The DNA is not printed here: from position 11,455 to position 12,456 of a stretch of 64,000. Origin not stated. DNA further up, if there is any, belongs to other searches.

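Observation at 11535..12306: HTH plus PTS-EIIA(Ntr/Fru-type) hybrid regulator heads the Ehr-like operon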

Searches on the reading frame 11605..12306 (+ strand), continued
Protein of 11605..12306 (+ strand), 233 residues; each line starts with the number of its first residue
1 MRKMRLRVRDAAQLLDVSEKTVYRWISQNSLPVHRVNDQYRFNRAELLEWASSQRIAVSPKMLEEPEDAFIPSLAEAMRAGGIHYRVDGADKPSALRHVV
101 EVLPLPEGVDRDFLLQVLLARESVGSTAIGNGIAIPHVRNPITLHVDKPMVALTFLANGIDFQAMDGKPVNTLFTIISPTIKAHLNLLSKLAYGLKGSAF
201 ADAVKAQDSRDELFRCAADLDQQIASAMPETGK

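Call 51: search_protein_families(library=ncbifam, proteins=[L062:4730-5434:+, L062:5447-7531:+, L062:9356-10828:+, L062:10812-12338:+, L062:12335-13930:+, L062:13831-14808:+, L076:5795-6082:+], max_evalue=0.00001)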
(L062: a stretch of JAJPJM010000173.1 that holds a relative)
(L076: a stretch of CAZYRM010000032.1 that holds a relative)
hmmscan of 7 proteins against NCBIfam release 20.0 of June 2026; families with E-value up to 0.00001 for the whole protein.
L062:4730-5434:+ (234 aa): 8 families
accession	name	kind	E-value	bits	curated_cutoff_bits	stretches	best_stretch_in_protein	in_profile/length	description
TIGR00848.1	fruA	subfamily_domain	1.9e-17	63.4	103.5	1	83-201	7-126/129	fructose PTS transporter subunit IIA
TIGR01419.1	nitro_reg_IIA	equivalog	5e-15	55.6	138.7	1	74-212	2-138/145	PTS IIA-like nitrogen regulatory protein PtsN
TIGR01764.1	excise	domain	2e-14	53.7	28.8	1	4-50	2-48/49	excisionase family DNA-binding protein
NF047737.1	antiphage_MADS1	equivalog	3e-14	53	80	1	4-48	4-48/49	methylation-associated defense system helix-turn-helix domain-containing protein MAD1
NF007389.0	PRK09913.1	equivalog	4.6e-13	49.4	151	1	86-219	12-144/148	PTS fructose transporter subunit IIA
NF008145.0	PRK10896.1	equivalog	1e-12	48.1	221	1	109-194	45-130/161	PTS IIA-like nitrogen regulatory protein PtsN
NF007293.0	PRK09765.1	equivalog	3e-07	29.3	763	1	110-219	41-151/639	PTS 2-O-a-mannosyl-D-glycerate transporter subunit IIABC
NF011663.0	PRK15083.1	subfamily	6.8e-06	24.4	589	1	82-215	501-632/639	PTS mannitol transporter subunit IICBA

L062:5447-7531:+ (694 aa): 73 families (the best 25 are shown)
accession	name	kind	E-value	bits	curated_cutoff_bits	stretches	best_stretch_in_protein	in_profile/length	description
NF005086.0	PRK06521.1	equivalog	2.6e-223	743.3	667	1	7-692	6-666/669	hydrogenase 4 subunit B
NF006418.0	PRK08667.1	equivalog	1.7e-169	565.4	794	1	8-692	5-639/644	hydrogenase membrane subunit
NF005958.0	PRK08042.1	equivalog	8.4e-93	312.2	727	1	50-623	40-569/608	formate hydrogenlyase subunit 3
NF006240.0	PRK08376.1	subfamily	6.6e-86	289.3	662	1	81-526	86-507/521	putative monovalent cation/H+ antiporter subunit D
NF006419.0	PRK08668.1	equivalog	3.7e-70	237.4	617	1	50-691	35-610/613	NADH dehydrogenase subunit M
NF005046.0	PRK06459.1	equivalog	8.7e-66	222.8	460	1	80-693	40-584/587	hydrogenase 4 subunit B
NF009288.0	PRK12648.1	equivalog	1.9e-61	208.3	1104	1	17-527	11-487/954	monovalent cation/H+ antiporter subunit A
TIGR01972.1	NDH_I_M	subfamily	3.3e-61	207.5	263.8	1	17-526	9-482/486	NADH-quinone oxidoreductase subunit M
NF009287.0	PRK12647.1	equivalog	9.4e-59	199.7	937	1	77-542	68-498/773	putative monovalent cation/H+ antiporter subunit A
TIGR01974.1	NDH_I_L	subfamily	1.2e-57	196.2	407.5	1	18-537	12-504/630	NADH-quinone oxidoreductase subunit L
NF009310.0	PRK12668.1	equivalog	7.2e-57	193.5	564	1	76-519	59-441/584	Na(+)/H(+) antiporter subunit D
TIGR00940.1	2a6301s01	subfamily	1.3e-55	189.1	920.45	1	67-573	59-547/793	monovalent cation:proton antiporter subunit A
NF005141.0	PRK06590.1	equivalog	1.7e-55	189.1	556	1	14-692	10-608/615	NADH-quinone oxidoreductase subunit L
NF009285.0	PRK12645.1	equivalog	2.6e-55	188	1028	1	67-591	62-572/804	Na+/H+ antiporter subunit A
NF005044.0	PRK06458.1-4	equivalog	3.1e-51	174.8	610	1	81-450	70-430/531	hydrogenase 4 subunit F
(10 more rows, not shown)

L062:9356-10828:+ (490 aa): 71 families (the best 25 are shown)
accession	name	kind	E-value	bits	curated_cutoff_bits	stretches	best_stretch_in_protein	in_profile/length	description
NF005044.0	PRK06458.1-4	equivalog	1.9e-121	406.5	610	1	5-486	10-494/531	hydrogenase 4 subunit F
NF005045.0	PRK06458.1-5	equivalog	1.7e-109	367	543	1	3-488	5-484/484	hydrogenase 4 subunit F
NF005043.0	PRK06458.1-3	equivalog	3.1e-102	343.1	533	1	4-486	11-482/483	hydrogenase 4 subunit F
NF005041.0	PRK06458.1-1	equivalog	5e-97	326.1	951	1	2-486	7-494/526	hydrogenase 4 subunit F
NF006427.0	PRK08676.1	equivalog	4.5e-68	230.3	511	1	10-438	11-437/486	hydrogenase membrane subunit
NF005042.0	PRK06458.1-2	equivalog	6.9e-66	223.2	437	1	50-436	44-402/439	hydrogenase 4 subunit F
NF005086.0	PRK06521.1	equivalog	3.8e-55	187.6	667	1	26-423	34-432/669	hydrogenase 4 subunit B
TIGR01972.1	NDH_I_M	subfamily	1.4e-51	175.7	263.8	1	4-482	3-478/486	NADH-quinone oxidoreductase subunit M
NF009305.0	PRK12662.1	equivalog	7.6e-47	160.2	700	1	6-428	10-426/492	putative monovalent cation/H+ antiporter subunit D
NF006241.0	PRK08377.1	equivalog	5.9e-46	157.5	645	1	61-429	75-424/494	NADH dehydrogenase subunit N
TIGR01770.1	NDH_I_N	subfamily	1.9e-45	155.8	332.6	1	9-425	14-422/472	NADH-quinone oxidoreductase subunit NuoN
NF006418.0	PRK08667.1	equivalog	2.2e-45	155.4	794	1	33-423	46-425/644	hydrogenase membrane subunit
NF005097.0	PRK06525.1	equivalog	2.4e-39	135.4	430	1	6-472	9-472/480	hydrogenase 4 subunit D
NF005141.0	PRK06590.1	equivalog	4.1e-38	131.7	556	1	3-446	6-444/615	NADH-quinone oxidoreductase subunit L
NF006240.0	PRK08376.1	subfamily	3.5e-37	128.5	662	1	60-470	86-491/521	putative monovalent cation/H+ antiporter subunit D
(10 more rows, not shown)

L062:10812-12338:+ (508 aa): 73 families (the best 25 are shown)
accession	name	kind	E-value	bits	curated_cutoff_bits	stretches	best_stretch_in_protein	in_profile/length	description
NF005044.0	PRK06458.1-4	equivalog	3.9e-134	448.4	610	1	21-504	7-494/531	hydrogenase 4 subunit F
NF005045.0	PRK06458.1-5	equivalog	3e-113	379.4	543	1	20-506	3-484/484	hydrogenase 4 subunit F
NF005041.0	PRK06458.1-1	equivalog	2.9e-104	349.9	951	1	21-504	7-494/526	hydrogenase 4 subunit F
NF005043.0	PRK06458.1-3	equivalog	3.1e-100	336.4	533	1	19-504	7-482/483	hydrogenase 4 subunit F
NF006427.0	PRK08676.1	equivalog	2.1e-65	221.5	511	1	27-502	9-481/486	hydrogenase membrane subunit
NF005042.0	PRK06458.1-2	equivalog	2.1e-59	201.8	437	1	81-453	56-401/439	hydrogenase 4 subunit F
NF005086.0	PRK06521.1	equivalog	5.5e-56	190.3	667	1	22-434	9-425/669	hydrogenase 4 subunit B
NF005097.0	PRK06525.1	equivalog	5.3e-51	173.8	430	1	22-480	6-462/480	hydrogenase 4 subunit D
NF006241.0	PRK08377.1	equivalog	4.3e-49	167.8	645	1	71-502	66-475/494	NADH dehydrogenase subunit N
TIGR01972.1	NDH_I_M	subfamily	4.7e-46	157.5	263.8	1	78-502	73-480/486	NADH-quinone oxidoreductase subunit M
NF009305.0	PRK12662.1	equivalog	5.5e-45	154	700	1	21-440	6-423/492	putative monovalent cation/H+ antiporter subunit D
NF006240.0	PRK08376.1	subfamily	6.6e-45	154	662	1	79-488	86-491/521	putative monovalent cation/H+ antiporter subunit D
TIGR01770.1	NDH_I_N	subfamily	5.2e-43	147.7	332.6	1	24-437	13-415/472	NADH-quinone oxidoreductase subunit NuoN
NF006418.0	PRK08667.1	equivalog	1.4e-42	146.1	794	1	25-424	13-409/644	hydrogenase membrane subunit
NF009310.0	PRK12668.1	equivalog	3.8e-42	144.9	564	1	28-497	12-441/584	Na(+)/H(+) antiporter subunit D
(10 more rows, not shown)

L062:12335-13930:+ (531 aa): 20 families
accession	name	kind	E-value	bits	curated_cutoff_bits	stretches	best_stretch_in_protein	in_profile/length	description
NF004739.1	PRK06075.1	equivalog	6.2e-63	212.9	360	1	176-454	2-280/384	NADH-quinone oxidoreductase subunit D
NF009808.0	PRK13292.1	equivalog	2.9e-60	204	1156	1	10-484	227-716/791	NADH-quinone oxidoreductase subunit B/C/D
TIGR01962.1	NuoD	equivalog_domain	3.2e-53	181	459.35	1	179-454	7-282/386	NADH dehydrogenase (quinone) subunit D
NF040602.1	F420_dehyd_FpoD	exception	1.2e-49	169.4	600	1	177-531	10-372/372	F420H2 dehydrogenase subunit FpoD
NF008974.0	PRK12322.1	equivalog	1.6e-46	158.9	522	1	177-515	9-350/366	NADH-quinone oxidoreductase subunit D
NF008728.0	PRK11742.1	equivalog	2.9e-44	151.4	840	1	74-454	98-494/598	NADH-quinone oxidoreductase subunit C/D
NF005649.0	PRK07415.1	equivalog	9.4e-33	113.8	583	1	178-452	14-289/394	NAD(P)H-quinone oxidoreductase subunit H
TIGR01961.1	NuoC_fam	subfamily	1.9e-15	57.5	122.45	1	57-153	27-121/122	NADH (or F420H2) dehydrogenase, subunit C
NF005856.0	PRK07785.1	equivalog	3.9e-12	46.6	224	1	87-152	160-224/246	NADH-quinone oxidoreductase subunit C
NF040611.1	F420_dehyd_FpoC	exception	1.2e-11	44.8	220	1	6-151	2-147/158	F420H2 dehydrogenase subunit FpoC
NF004737.0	PRK06074.2-4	equivalog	1.3e-11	44.6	144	1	57-154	37-128/150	NADH-quinone oxidoreductase subunit C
NF009141.0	PRK12494.1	equivalog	7.1e-11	42.3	175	1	87-150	101-163/175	NAD(P)H-quinone oxidoreductase subunit J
NF004734.0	PRK06074.2-1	equivalog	7.8e-11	42.2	169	1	42-155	41-154/164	NADH-quinone oxidoreductase subunit C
NF005832.0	PRK07735.1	equivalog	2.5e-10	40.2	431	1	88-151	362-424/430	NADH-quinone oxidoreductase subunit C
NF006304.0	PRK08491.1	equivalog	2.8e-10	40.2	228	1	61-153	87-177/263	NADH-quinone oxidoreductase subunit C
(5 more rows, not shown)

L062:13831-14808:+ (325 aa): 20 families
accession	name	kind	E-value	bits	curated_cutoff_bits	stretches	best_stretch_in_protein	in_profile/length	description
NF005012.1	PRK06411.1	subfamily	6.3e-41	139.7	116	1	207-316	44-153/166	NADH-quinone oxidoreductase subunit NuoB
TIGR01957.1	nuoB_fam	subfamily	2.6e-37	128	142.7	1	207-316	27-137/145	NADH-quinone oxidoreductase subunit B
NF011391.0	PRK14816.1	equivalog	4.5e-34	117.8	283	1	203-316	60-172/196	NADH-quinone oxidoreductase subunit B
NF011394.0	PRK14819.1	equivalog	1.3e-33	116.6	312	1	207-322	41-157/264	NADH-quinone oxidoreductase subunit B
NF011393.0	PRK14818.1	equivalog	1.8e-33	115.5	255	1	208-316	42-150/173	NADH dehydrogenase subunit B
NF011395.0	PRK14820.1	equivalog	2e-33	115.7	263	1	203-315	41-151/180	NADH-quinone oxidoreductase subunit B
NF011390.0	PRK14815.1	equivalog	1.3e-31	109.3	281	1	208-320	44-156/183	NADH dehydrogenase subunit B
NF009808.0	PRK13292.1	equivalog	1.1e-29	102.9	1156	1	208-316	36-144/791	NADH-quinone oxidoreductase subunit B/C/D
NF011392.0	PRK14817.1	equivalog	1.2e-29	103.3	271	1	208-316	47-155/182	NADH-quinone oxidoreductase subunit B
NF011388.0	PRK14813.1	equivalog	3.1e-29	102.2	294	1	208-315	39-147/189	NADH dehydrogenase subunit B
NF011389.0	PRK14814.1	equivalog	6.1e-29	101.1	285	1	207-316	43-152/186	NADH dehydrogenase subunit B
NF009053.0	PRK12387.1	subfamily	5.2e-20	72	204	1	35-146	1-116/180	formate hydrogenlyase complex iron-sulfur subunit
NF006076.0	PRK08222.1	equivalog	3.4e-17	62.9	270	1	35-146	1-116/181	hydrogenase 4 subunit H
TIGR01971.1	NuoI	subfamily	2e-09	37.1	113.05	1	41-136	7-114/121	NADH-quinone oxidoreductase, chain I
NF006221.0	PRK08348.1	subfamily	2.5e-08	33.7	124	1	36-140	8-112/136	NADH-plastoquinone oxidoreductase subunit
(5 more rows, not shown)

L076:5795-6082:+ (95 aa): 9 families
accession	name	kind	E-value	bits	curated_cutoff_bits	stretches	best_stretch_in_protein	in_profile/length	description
TIGR01003.1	PTS_HPr_family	subfamily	7.3e-19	67.5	47.9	1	1-81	1-81/82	HPr family phosphocarrier protein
NF010354.0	PRK13782.1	equivalog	1.1e-11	44.6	123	1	1-82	1-82/85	HPr family phosphocarrier protein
NF010352.0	PRK13780.1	equivalog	5.2e-11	42.3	110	1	1-80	1-80/88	phosphocarrier protein HPr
NF008146.0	PRK10897.1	equivalog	1.1e-10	41.7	119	1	5-87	6-89/90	PTS phosphocarrier protein NPr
NF008319.0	PRK11109.1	equivalog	4.4e-10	39.4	302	1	5-88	289-375/376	fused PTS fructose transporter subunit IIA/HPr protein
NF041319.1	PTS-HPr_Halo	equivalog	4.5e-10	39.9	140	1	3-81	2-83/87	phosphocarrier protein HPr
NF008478.1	PRK11377.1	equivalog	2.3e-09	36.8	520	1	6-89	160-243/473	dihydroxyacetone kinase phosphoryl donor subunit DhaM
NF008104.0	PRK10850.1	equivalog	5.3e-07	29.6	153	1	12-78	12-78/85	phosphocarrier protein Hpr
NF010351.0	PRK13779.1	equivalog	4.3e-06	25.8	766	1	7-88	296-380/503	bifunctional PTS system fructose-specific transporter subunit IIA/HPr protein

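Call 52: find_encoding_contigs(protein=P0004, flank=1500, max_places=2)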
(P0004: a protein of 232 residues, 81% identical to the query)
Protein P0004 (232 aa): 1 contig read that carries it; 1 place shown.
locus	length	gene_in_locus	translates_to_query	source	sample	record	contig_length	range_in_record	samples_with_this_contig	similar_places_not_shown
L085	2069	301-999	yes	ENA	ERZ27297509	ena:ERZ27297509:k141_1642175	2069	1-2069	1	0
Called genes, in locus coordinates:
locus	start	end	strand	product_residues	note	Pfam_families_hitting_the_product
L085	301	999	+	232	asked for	PF12728:HTH_17, PF00359:PTS_EIIA_2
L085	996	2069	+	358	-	?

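Call 53: find_encoding_contigs(protein=P0003, flank=1500, max_places=2)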
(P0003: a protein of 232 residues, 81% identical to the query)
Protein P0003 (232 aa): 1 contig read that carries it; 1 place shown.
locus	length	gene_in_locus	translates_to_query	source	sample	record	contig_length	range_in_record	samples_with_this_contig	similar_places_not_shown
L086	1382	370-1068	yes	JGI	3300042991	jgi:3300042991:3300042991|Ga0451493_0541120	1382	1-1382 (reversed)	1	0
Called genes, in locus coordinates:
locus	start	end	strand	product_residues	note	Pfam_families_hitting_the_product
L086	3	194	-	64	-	?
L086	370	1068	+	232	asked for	PF12728:HTH_17, PF00359:PTS_EIIA_2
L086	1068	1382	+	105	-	?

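Call 54: find_encoding_contigs(protein=P0001, flank=10000, max_places=3)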
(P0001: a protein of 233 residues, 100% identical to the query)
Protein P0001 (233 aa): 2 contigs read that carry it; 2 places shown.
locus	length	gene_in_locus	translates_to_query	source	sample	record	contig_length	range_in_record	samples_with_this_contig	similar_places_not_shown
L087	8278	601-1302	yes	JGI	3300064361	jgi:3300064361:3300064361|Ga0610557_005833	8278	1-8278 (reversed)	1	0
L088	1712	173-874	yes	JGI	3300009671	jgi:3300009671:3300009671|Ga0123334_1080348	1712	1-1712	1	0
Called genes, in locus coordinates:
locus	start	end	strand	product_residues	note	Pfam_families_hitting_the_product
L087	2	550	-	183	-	?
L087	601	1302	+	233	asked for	PF12728:HTH_17, PF13384:HTH_23 (faint), PF00359:PTS_EIIA_2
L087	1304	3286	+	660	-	PF00361:Proton_antipo_M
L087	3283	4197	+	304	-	PF00146:NADHdh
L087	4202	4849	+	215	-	PF00420:Oxidored_q2 (weak)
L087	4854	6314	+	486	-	PF00361:Proton_antipo_M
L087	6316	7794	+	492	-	PF00329:Complex1_30kDa (weak), PF00346:Complex1_49kDa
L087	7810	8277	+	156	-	?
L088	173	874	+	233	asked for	PF12728:HTH_17, PF13384:HTH_23 (faint), PF00359:PTS_EIIA_2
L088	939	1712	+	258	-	?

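Call 65: search_protein_representatives(protein=window:11614-12303:+)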
Query: 230 residues. Proteins with E-value up to 0.001 (for the whole library): 8274; up to 1e-10: 1514; up to 1e-30: 354. The best 150 are listed.
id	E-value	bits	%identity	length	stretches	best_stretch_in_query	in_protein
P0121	4.5e-76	271.7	55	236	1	1-220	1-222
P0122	1.3e-75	270.3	59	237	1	1-227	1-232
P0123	5.5e-71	255.1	53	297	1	2-224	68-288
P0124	2.9e-65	236.4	52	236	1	1-211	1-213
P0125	2.4e-63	230.1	47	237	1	1-227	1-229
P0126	3.8e-63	229.5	50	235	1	1-218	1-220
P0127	9.5e-63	228.2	52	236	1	1-223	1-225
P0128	1.0e-61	224.8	49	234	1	1-222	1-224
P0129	2.4e-61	223.6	51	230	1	1-223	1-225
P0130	8.5e-61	221.8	50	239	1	1-218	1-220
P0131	6.0e-60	219.0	48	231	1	1-228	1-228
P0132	6.3e-60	219.0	49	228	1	3-224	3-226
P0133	6.8e-60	218.9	49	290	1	1-212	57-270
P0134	4.7e-59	216.1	47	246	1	1-227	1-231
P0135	1.5e-58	214.4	47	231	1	1-218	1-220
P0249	6.8e-45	169.8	38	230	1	1-210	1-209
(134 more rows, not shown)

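Call 66: find_encoding_contigs(protein=P0249, flank=9000, max_places=2)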
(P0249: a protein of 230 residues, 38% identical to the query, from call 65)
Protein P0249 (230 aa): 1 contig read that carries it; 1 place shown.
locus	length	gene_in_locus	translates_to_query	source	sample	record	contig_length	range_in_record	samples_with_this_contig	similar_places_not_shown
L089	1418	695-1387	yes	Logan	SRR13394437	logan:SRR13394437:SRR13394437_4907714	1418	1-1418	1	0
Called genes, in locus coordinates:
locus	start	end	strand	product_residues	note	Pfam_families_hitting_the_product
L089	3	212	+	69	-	?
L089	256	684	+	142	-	-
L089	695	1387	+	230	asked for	PF00376:MerR (faint), PF12728:HTH_17, PF13384:HTH_23 (weak), PF00359:PTS_EIIA_2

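Call 70: find_related_loci(query=A4, collection=metagenome_contigs, flank=9000)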
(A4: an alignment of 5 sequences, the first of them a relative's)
Query A4 (229 aa) in metagenome_contigs; peptide patterns used: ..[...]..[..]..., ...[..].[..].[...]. (x = any residue, [..] = any of these).
600 stretches matched a pattern (row limit reached: there are more); 552 encode a relative of the query (tblastn E <= 1e-3); the best 80 are kept; 80 distinct loci.
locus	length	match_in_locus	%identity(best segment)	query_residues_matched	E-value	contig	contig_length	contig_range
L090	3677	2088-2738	52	1-216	1e-72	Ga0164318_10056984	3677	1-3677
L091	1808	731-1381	50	1-216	3e-74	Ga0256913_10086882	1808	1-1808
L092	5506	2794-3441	50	1-216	7e-71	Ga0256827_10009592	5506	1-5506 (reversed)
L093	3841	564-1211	50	1-216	8e-70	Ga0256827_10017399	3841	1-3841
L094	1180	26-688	48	1-218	3e-65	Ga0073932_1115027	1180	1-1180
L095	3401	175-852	41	1-222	5e-60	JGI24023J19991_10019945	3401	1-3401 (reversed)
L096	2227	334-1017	45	1-224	5e-61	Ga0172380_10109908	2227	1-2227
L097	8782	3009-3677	44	1-219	2e-58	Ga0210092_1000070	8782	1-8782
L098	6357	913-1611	44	1-226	5e-58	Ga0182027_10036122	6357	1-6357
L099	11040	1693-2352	45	1-216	8e-58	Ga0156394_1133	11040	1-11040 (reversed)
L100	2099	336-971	44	1-209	1e-58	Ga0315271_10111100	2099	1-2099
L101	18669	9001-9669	43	1-221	1e-57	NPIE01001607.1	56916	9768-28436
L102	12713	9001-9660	45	1-216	4e-57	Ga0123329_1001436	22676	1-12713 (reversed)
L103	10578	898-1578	44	1-223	4e-57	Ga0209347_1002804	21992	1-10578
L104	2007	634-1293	42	1-217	3e-58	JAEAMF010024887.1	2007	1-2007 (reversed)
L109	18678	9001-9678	40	1-222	5e-57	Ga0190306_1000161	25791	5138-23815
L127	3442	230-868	45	1-209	5e-56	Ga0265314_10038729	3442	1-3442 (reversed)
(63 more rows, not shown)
